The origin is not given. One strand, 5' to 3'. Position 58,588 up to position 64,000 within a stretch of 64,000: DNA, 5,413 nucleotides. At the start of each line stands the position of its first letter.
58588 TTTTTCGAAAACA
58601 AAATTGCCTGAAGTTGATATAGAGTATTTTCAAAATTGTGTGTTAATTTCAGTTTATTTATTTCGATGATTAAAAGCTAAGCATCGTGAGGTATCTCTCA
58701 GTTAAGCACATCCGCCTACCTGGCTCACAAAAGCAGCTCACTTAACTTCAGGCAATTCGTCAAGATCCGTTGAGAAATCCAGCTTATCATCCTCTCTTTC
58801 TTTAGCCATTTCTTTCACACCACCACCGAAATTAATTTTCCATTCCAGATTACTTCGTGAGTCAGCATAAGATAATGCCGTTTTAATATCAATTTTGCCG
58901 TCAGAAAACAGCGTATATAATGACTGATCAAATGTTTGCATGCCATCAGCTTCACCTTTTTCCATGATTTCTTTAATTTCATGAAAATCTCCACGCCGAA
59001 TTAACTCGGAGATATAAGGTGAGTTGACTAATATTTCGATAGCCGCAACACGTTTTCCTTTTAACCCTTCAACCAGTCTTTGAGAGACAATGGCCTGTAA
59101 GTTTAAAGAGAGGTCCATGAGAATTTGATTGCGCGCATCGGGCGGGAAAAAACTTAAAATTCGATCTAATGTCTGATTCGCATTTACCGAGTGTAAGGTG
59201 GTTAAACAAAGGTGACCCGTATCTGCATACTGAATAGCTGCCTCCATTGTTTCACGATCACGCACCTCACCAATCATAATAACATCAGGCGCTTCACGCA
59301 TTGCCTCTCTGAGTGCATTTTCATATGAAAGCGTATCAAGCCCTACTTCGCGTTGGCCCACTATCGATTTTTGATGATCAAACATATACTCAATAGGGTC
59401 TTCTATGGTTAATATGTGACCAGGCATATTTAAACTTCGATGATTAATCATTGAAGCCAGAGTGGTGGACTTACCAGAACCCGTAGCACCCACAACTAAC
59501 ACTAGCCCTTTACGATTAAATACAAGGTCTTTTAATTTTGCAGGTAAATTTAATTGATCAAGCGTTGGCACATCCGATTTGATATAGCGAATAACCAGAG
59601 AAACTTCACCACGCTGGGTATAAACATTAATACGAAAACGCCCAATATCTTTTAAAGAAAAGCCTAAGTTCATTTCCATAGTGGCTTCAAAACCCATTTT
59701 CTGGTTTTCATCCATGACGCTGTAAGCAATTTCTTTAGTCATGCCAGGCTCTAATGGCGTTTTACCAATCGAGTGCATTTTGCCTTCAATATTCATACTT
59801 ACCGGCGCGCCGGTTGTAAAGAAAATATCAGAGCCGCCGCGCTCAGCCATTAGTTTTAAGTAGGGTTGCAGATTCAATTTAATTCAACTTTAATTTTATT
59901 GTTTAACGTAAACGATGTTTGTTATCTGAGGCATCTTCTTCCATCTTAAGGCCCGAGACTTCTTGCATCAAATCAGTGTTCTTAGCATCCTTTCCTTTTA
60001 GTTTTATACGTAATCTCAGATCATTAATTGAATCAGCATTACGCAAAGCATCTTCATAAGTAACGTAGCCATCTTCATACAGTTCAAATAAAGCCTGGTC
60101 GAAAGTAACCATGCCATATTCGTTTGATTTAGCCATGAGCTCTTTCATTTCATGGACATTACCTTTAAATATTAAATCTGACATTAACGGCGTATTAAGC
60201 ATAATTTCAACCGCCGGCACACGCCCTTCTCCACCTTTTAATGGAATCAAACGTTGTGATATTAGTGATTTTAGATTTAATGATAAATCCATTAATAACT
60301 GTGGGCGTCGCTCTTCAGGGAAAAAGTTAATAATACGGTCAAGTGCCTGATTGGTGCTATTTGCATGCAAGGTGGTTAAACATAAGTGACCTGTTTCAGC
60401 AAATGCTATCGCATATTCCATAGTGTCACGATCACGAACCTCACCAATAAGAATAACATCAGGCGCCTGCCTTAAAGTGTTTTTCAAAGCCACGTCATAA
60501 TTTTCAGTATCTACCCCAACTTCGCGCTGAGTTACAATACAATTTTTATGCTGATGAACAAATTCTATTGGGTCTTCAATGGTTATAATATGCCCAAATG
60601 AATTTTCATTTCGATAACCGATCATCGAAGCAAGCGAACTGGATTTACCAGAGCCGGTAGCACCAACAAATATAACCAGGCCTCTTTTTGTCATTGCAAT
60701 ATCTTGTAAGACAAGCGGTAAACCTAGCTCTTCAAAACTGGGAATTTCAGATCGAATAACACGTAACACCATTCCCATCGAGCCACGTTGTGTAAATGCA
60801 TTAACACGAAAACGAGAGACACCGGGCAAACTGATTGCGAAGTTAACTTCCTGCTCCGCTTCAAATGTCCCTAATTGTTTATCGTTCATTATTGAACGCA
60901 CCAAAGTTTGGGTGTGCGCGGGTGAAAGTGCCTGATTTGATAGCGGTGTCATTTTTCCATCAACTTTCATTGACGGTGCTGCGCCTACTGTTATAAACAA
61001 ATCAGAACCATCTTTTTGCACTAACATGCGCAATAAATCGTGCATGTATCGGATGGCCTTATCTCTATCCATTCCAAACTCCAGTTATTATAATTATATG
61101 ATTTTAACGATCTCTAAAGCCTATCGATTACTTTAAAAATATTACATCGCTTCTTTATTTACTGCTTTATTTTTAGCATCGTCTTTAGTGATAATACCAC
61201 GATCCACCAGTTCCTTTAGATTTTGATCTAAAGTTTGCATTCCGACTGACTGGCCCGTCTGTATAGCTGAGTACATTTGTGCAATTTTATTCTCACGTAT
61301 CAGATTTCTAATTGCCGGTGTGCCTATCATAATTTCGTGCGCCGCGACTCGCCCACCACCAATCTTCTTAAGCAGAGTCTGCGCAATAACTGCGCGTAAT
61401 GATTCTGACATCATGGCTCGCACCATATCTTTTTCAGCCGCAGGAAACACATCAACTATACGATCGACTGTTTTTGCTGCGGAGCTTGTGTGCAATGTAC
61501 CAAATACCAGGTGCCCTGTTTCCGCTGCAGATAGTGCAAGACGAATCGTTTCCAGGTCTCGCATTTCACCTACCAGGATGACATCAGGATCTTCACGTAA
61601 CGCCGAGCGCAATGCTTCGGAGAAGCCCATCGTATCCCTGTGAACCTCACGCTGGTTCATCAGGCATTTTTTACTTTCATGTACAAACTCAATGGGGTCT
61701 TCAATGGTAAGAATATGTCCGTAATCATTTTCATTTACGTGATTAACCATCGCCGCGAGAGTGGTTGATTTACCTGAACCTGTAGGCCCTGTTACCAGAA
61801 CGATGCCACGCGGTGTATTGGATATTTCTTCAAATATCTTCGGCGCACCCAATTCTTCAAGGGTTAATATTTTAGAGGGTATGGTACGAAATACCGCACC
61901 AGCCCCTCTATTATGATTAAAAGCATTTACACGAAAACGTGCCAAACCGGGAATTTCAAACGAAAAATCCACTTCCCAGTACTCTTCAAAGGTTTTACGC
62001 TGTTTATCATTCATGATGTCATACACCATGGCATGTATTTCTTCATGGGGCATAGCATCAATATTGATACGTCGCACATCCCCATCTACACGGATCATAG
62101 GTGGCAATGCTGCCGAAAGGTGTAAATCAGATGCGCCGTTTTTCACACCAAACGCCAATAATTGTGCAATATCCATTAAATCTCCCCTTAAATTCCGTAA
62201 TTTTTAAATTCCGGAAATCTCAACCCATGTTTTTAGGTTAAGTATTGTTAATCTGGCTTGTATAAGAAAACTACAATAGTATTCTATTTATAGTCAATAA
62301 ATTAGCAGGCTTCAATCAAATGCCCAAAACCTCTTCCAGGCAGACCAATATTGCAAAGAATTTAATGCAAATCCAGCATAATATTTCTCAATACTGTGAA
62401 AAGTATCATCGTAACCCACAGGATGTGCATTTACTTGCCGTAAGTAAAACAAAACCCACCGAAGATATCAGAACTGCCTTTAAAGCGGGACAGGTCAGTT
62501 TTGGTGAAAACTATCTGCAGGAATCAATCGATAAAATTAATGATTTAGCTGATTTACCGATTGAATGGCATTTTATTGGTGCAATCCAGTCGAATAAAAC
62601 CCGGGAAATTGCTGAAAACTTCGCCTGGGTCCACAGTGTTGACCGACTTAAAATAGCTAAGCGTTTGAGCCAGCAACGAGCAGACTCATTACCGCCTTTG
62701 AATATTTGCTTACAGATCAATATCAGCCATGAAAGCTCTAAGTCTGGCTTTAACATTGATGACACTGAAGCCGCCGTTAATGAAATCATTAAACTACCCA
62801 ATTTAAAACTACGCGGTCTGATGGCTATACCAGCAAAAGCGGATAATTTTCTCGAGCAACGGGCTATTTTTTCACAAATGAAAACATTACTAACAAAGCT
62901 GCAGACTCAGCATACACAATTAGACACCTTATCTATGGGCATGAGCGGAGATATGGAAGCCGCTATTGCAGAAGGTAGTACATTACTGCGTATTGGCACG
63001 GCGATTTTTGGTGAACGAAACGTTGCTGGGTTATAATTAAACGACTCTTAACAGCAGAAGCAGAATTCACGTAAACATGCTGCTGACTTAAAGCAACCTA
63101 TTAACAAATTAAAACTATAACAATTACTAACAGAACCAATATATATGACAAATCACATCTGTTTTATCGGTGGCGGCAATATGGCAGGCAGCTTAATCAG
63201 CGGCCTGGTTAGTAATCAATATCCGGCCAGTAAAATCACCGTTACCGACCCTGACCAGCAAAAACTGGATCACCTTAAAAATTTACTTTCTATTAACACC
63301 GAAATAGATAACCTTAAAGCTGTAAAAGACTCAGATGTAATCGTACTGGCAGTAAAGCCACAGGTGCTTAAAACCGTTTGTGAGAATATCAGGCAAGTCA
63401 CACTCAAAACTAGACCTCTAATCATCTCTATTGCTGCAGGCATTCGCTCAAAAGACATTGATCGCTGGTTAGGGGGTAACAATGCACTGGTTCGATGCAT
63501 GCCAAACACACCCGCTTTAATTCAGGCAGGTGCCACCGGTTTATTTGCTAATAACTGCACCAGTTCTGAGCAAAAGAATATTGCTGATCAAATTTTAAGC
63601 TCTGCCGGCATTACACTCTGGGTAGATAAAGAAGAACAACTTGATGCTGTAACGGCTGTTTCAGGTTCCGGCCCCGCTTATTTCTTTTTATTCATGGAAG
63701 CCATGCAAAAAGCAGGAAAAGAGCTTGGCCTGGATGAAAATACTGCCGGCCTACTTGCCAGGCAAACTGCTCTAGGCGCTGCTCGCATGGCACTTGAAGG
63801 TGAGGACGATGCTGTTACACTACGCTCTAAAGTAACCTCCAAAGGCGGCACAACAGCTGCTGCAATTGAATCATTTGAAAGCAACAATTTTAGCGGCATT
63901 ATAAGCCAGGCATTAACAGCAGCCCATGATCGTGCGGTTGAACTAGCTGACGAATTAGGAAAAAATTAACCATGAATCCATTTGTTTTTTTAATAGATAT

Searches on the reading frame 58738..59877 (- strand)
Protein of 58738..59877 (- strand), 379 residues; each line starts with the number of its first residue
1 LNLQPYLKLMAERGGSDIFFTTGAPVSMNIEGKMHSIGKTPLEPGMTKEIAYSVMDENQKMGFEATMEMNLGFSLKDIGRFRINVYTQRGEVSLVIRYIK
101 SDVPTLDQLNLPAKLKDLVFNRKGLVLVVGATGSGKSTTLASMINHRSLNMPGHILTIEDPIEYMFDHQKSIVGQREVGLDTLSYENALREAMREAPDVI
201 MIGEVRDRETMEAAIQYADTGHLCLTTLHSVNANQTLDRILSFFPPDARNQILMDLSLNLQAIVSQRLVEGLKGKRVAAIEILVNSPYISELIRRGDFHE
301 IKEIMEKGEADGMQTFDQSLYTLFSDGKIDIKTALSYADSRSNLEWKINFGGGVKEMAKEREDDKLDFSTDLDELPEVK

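Call 67: search_protein_families(library=pfam, proteins=[window:58738-59877:-], max_evalue=0.001)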
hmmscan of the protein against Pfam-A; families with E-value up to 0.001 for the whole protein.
window:58738-59877:- (379 aa): 4 families
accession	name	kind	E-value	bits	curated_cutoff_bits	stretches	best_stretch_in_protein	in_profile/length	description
PF00437.27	T2SSE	-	4.7e-43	147.7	24.9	1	10-272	19-281/370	Type II/IV secretion system protein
PF01580.24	FtsK_SpoIIIE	-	0.00025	21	24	1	125-144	41-60/221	FtsK/SpoIIIE family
PF13555.12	AAA_29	-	0.00059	20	27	0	116-140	15-39/61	P-loop containing region of AAA domain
PF00005.33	ABC_tran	-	0.00081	20.4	25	0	120-215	8-89/137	ABC transporter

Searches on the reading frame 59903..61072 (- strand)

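Call 67: search_protein_families(library=pfam, proteins=[window:59903-61072:-], max_evalue=0.001)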
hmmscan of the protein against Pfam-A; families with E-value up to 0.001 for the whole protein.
window:59903-61072:- (389 aa): 1 family
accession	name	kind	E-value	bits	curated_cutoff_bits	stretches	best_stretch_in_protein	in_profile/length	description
PF00437.27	T2SSE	-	2.6e-41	141.9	24.9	1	5-277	7-279/370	Type II/IV secretion system protein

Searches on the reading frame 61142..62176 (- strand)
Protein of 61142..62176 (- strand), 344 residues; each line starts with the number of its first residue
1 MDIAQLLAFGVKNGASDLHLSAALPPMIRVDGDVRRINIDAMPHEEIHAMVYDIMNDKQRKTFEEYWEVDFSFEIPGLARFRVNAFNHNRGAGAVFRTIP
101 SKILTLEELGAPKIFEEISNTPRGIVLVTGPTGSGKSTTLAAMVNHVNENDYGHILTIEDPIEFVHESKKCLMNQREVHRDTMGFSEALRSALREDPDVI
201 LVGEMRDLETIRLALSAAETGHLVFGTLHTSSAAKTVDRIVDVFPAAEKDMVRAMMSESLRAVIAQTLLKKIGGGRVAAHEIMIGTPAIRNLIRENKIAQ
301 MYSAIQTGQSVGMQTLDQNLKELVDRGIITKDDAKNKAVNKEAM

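Call 67: search_protein_families(library=pfam, proteins=[window:61142-62176:-], max_evalue=0.001)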
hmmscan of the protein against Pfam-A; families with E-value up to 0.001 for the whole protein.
window:61142-62176:- (344 aa): 10 families
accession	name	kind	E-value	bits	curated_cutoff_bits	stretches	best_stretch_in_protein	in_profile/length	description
PF00437.27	T2SSE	-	8.7e-53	179.7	24.9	1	10-272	19-281/370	Type II/IV secretion system protein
PF13191.12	AAA_16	-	2.9e-05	25.1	32.6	1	120-154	22-52/167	AAA ATPase domain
PF25199.1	nSTAND_NTPase5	-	5.3e-05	23.5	34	1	116-165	34-83/145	Novel STAND NTPase 5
PF13401.12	AAA_22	-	5.5e-05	23.9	27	1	122-165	4-39/130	AAA domain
PF13555.12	AAA_29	-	6.4e-05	23.1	27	1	118-144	17-43/61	P-loop containing region of AAA domain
PF13604.12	AAA_30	-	7.6e-05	23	27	0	115-152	10-47/191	AAA domain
PF04851.21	ResIII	-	0.00017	22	22.5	1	115-246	16-152/164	Type III restriction enzyme, res subunit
PF00265.24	TK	-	0.00067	20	20.6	0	125-249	3-132/176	Thymidine kinase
PF10236.15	DAP3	-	0.00076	19.2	23.1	0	121-176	21-75/311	Mitochondrial ribosomal death-associated protein 3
PF01637.24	ATPase_2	-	0.00098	19.4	33.2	0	117-158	14-55/225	ATPase domain predominantly from Archaea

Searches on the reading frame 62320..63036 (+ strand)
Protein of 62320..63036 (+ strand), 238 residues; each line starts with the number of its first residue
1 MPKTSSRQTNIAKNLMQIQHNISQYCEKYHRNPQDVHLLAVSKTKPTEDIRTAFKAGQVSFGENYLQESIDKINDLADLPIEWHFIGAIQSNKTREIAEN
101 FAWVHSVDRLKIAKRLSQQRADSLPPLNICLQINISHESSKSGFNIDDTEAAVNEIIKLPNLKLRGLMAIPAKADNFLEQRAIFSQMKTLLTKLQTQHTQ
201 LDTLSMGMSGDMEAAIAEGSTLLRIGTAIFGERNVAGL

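Call 67: search_protein_families(library=pfam, proteins=[window:62320-63036:+], max_evalue=0.001)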
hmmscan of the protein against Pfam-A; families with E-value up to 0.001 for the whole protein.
window:62320-63036:+ (238 aa): 1 family
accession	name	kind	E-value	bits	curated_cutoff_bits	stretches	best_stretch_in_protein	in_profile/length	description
PF01168.26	Ala_racemase_N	-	6.4e-25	88.6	24.1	1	14-233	2-219/220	Alanine racemase, N-terminal domain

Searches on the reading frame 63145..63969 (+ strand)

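Call 67: search_protein_families(library=pfam, proteins=[window:63145-63969:+], max_evalue=0.001)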
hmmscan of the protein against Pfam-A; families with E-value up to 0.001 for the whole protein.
window:63145-63969:+ (274 aa): 4 families
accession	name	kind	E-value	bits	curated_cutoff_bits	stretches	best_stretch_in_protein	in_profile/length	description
PF14748.11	P5CR_dimer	-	1.9e-35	121.7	25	1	163-267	1-105/105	Pyrroline-5-carboxylate reductase dimerisation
PF03807.23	F420_oxidored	-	8.7e-21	74.8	21.6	1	5-99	2-94/94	NADP oxidoreductase coenzyme F420-dependent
PF01210.29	NAD_Gly3P_dh_N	-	6.1e-06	26.7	23.1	1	23-104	30-110/158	NAD-dependent glycerol-3-phosphate dehydrogenase N-terminus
PF01488.26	Shikimate_DH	-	0.00082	19.9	24.3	0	3-96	13-111/138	Shikimate / quinate 5-dehydrogenase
